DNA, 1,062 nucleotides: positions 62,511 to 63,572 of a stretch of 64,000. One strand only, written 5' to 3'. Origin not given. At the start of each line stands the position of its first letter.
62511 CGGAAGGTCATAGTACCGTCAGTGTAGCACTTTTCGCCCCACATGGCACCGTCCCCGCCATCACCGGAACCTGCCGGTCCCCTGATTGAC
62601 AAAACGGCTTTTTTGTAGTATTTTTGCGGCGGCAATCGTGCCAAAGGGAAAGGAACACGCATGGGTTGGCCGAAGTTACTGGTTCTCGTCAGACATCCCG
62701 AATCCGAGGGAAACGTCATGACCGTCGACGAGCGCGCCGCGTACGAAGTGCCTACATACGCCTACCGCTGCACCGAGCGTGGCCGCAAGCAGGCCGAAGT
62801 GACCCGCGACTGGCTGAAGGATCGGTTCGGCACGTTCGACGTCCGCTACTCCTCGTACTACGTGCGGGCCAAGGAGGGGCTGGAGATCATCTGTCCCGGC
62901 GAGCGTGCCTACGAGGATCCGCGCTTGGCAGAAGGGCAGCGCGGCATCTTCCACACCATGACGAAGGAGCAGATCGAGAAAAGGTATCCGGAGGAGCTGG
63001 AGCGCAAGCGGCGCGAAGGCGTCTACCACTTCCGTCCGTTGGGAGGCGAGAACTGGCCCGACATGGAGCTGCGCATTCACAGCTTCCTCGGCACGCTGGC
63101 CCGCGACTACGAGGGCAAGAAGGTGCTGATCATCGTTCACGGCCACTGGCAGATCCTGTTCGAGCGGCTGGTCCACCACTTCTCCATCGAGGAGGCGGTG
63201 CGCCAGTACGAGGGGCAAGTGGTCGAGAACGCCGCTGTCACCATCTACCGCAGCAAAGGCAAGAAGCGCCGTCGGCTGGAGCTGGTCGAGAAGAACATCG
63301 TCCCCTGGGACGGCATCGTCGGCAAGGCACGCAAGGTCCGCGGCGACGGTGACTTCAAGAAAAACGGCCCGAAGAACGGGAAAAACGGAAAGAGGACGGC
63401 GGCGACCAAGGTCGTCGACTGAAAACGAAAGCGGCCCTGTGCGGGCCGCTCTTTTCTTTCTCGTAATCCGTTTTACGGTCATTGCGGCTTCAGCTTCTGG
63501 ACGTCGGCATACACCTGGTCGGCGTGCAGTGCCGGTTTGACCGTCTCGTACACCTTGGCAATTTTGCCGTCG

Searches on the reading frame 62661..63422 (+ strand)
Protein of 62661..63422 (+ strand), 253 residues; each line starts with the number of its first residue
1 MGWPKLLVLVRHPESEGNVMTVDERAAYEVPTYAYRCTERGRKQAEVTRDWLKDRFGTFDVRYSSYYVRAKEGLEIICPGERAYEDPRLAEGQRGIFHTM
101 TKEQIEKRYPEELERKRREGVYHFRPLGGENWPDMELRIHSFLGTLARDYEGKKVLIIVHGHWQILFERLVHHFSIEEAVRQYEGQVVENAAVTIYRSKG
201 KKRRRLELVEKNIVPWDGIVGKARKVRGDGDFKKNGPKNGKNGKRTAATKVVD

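Call 53: search_protein_families(library=pfam, proteins=[window:62661-63422:+], max_evalue=0.001)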
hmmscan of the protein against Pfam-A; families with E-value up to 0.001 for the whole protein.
window:62661-63422:+ (253 aa): 1 family
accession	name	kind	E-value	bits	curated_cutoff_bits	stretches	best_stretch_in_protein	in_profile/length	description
PF00300.27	His_Phos_1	-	4.1e-23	82.5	21.7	1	7-204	1-187/194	Histidine phosphatase superfamily (branch 1)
